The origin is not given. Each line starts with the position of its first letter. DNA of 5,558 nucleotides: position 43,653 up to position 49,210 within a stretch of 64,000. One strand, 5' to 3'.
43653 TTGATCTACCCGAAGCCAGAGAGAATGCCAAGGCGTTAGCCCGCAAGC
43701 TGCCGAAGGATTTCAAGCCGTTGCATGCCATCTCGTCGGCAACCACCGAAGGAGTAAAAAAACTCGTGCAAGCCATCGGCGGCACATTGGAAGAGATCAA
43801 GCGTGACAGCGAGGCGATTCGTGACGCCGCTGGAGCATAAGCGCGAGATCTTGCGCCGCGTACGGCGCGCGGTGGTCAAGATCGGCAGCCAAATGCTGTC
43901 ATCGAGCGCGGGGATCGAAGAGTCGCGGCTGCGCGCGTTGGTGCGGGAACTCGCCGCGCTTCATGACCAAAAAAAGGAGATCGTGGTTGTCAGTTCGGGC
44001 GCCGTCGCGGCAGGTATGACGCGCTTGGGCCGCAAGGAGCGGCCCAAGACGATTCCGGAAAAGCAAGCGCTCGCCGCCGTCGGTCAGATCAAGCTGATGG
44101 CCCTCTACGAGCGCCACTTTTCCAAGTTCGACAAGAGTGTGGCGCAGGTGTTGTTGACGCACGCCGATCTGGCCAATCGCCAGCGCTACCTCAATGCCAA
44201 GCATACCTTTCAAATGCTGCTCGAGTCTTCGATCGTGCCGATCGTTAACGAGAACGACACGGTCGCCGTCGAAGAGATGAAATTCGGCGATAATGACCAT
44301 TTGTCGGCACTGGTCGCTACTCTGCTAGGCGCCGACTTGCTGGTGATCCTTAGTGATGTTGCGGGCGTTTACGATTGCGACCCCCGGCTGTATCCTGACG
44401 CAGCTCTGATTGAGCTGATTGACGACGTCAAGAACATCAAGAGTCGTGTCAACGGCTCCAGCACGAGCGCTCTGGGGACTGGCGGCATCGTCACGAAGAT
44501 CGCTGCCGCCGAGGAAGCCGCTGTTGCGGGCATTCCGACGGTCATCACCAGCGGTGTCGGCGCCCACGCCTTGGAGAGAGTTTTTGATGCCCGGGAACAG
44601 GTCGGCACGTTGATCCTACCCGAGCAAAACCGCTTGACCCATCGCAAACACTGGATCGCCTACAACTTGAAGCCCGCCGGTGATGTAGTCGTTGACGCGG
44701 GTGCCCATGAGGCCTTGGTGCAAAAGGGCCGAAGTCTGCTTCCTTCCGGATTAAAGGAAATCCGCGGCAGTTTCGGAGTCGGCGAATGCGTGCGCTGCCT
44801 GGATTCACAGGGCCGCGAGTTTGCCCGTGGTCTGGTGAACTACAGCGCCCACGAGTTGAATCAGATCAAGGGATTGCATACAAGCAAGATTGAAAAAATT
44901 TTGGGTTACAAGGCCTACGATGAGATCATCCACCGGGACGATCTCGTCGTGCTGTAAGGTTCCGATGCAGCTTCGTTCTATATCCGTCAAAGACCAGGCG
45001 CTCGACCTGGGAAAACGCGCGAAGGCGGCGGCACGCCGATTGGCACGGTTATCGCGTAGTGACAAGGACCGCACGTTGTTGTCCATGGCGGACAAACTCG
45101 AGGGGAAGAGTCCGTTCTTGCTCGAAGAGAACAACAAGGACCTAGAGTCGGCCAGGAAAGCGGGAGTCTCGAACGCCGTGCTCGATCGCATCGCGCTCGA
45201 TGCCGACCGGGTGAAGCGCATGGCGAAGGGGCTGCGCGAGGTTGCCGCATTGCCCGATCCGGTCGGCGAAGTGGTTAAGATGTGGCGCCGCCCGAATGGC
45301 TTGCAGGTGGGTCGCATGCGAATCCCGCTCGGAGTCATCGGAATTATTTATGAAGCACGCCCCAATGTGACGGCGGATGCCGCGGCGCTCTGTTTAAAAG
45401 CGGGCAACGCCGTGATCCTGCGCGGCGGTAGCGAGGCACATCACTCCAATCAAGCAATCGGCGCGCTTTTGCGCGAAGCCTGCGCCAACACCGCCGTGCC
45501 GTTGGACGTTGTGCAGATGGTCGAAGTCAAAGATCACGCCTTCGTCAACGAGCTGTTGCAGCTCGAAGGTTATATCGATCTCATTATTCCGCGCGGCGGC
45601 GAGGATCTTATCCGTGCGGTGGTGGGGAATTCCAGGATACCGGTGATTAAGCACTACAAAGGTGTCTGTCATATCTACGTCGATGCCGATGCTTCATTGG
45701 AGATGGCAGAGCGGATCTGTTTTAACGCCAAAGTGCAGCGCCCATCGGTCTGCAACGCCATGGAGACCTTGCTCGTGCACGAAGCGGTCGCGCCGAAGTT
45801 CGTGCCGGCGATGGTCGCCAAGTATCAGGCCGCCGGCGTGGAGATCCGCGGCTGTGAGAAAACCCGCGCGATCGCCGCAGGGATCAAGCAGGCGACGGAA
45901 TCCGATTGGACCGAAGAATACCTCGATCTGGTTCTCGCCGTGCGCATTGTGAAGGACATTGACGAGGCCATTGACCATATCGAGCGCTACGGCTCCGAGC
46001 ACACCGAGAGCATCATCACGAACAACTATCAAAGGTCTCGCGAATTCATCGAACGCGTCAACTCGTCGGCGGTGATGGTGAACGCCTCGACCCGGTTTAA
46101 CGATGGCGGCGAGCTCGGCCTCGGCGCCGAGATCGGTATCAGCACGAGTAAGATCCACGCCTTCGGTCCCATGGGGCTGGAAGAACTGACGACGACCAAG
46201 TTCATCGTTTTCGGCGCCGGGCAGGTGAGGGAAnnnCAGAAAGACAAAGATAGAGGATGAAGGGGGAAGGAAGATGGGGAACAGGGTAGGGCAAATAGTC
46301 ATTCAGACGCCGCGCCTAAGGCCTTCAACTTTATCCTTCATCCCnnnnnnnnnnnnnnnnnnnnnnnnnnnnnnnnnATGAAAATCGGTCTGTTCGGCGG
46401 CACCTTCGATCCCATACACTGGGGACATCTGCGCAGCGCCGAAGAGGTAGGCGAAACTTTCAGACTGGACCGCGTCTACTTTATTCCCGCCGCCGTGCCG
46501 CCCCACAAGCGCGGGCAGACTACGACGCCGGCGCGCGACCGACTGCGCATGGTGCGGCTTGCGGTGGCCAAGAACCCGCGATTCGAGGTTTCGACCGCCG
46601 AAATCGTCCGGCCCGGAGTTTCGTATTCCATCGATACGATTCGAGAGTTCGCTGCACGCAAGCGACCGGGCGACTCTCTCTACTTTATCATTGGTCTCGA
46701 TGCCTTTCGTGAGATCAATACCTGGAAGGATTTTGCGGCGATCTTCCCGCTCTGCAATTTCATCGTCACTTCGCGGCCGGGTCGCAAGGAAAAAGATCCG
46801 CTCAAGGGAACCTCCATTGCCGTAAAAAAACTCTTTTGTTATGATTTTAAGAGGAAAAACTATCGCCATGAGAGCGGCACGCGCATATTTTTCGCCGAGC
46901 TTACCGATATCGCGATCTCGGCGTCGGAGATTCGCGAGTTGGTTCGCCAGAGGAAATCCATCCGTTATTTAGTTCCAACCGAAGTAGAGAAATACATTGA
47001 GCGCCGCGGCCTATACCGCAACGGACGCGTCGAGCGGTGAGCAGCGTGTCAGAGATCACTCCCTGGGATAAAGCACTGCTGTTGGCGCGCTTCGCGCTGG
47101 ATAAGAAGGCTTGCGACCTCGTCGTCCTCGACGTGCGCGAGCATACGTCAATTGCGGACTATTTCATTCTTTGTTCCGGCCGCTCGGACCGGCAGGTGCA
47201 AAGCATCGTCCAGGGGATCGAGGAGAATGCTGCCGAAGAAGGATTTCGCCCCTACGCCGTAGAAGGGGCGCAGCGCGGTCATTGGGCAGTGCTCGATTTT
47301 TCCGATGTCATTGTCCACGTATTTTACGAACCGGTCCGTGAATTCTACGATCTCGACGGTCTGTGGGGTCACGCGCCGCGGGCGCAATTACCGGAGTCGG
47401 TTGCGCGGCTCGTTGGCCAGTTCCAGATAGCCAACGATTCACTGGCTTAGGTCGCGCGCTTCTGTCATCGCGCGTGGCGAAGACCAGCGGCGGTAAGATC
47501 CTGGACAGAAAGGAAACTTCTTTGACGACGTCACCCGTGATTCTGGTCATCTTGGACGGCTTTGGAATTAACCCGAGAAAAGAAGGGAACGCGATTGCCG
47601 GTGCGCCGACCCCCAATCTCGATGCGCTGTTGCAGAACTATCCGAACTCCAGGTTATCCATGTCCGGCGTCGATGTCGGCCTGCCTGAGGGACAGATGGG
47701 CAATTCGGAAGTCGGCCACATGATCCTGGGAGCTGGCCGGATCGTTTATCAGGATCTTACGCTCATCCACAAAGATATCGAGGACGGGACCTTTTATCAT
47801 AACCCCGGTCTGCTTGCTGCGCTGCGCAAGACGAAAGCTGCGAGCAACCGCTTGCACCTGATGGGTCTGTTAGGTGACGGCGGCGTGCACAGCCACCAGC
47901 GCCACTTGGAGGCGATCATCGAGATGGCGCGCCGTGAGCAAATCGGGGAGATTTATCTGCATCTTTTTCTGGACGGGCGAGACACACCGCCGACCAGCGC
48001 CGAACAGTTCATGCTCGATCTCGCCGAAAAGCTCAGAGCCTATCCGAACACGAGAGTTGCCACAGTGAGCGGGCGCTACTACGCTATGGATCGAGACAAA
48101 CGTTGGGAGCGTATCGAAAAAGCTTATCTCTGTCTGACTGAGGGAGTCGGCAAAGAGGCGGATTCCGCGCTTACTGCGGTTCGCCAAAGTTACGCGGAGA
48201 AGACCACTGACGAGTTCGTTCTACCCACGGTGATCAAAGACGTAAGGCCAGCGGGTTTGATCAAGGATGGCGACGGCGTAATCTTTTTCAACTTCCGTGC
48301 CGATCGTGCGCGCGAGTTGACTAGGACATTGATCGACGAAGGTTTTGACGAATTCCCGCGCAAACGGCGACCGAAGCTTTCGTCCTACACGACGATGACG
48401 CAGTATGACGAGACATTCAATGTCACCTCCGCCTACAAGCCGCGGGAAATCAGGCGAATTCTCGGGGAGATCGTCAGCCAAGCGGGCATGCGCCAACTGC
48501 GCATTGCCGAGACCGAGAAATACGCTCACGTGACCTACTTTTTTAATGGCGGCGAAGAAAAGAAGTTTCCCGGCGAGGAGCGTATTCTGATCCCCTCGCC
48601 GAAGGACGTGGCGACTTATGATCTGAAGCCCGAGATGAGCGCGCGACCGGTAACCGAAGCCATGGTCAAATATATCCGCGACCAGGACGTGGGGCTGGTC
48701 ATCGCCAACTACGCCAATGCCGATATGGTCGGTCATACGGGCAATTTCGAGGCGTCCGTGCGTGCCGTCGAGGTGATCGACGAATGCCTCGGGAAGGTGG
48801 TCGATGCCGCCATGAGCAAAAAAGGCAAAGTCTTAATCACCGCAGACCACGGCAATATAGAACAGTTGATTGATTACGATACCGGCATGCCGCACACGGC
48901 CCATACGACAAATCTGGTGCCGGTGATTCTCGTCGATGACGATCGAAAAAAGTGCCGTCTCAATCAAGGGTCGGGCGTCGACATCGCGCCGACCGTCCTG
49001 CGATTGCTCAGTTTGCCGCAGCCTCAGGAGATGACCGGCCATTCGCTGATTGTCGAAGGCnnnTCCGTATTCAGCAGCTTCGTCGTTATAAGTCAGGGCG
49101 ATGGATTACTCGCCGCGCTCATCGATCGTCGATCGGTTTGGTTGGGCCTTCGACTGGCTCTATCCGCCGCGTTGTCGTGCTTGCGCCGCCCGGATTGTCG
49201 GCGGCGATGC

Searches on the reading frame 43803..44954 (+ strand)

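Call 51: search_protein_families(library=pfam, proteins=[window:43803-44954:+], max_evalue=0.000001)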
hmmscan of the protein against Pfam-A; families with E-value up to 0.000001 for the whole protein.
window:43803-44954:+ (384 aa): 2 families
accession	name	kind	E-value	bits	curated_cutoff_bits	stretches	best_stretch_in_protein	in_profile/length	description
PF00696.33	AA_kinase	-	2.8e-49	168.4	24.9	1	22-250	2-234/234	Amino acid kinase family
PF01472.26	PUA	-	1.4e-20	73.4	24.8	1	293-367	1-74/74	PUA domain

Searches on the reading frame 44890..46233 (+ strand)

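Call 51: search_protein_families(library=pfam, proteins=[window:44890-46233:+], max_evalue=0.000001)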
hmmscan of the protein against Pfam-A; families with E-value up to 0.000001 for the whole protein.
window:44890-46233:+ (448 aa): 1 family
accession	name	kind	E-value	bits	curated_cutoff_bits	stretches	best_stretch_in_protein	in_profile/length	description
PF00171.27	Aldedh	-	6.9e-19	68.2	23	1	41-317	35-298/461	Aldehyde dehydrogenase family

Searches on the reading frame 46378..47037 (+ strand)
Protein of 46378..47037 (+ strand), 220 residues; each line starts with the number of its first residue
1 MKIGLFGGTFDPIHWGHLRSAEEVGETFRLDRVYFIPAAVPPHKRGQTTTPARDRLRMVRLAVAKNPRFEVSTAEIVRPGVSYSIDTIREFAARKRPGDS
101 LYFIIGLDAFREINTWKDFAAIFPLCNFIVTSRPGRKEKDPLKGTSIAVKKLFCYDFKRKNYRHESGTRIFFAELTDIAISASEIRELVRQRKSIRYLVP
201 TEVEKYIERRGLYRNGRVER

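Call 51: search_protein_families(library=pfam, proteins=[window:46378-47037:+], max_evalue=0.000001)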
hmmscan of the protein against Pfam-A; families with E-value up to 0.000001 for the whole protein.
window:46378-47037:+ (220 aa): 1 family
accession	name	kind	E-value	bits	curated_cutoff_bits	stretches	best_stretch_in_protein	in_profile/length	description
PF01467.32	CTP_transf_like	-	3.6e-26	92.4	21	1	5-187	1-132/133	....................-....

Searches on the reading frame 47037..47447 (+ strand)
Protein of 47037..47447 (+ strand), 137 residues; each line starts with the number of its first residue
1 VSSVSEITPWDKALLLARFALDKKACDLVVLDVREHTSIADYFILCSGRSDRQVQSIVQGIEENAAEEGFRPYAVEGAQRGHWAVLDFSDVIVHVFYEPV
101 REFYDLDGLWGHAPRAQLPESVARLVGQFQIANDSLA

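Call 51: search_protein_families(library=pfam, proteins=[window:47037-47447:+], max_evalue=0.000001)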
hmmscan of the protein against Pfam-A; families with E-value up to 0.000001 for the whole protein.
window:47037-47447:+ (137 aa): 1 family
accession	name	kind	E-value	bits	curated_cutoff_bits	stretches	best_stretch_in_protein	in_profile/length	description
PF02410.21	RsfS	-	1.4e-31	109.1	21.6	1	16-110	3-98/98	Ribosomal silencing factor during starvation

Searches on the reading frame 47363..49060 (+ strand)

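Call 52: search_protein_families(library=pfam, proteins=[window:47363-49060:+], max_evalue=0.000001)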
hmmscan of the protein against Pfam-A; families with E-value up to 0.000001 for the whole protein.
window:47363-49060:+ (566 aa): 2 families
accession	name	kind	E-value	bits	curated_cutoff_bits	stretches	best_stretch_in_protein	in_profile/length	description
PF06415.18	iPGM_N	-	9.9e-83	277.3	27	1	135-350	1-217/217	BPG-independent PGAM N-terminus (iPGM_N)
PF01676.23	Metalloenzyme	-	3.4e-76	256.5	24.3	1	58-552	2-251/252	Metalloenzyme superfamily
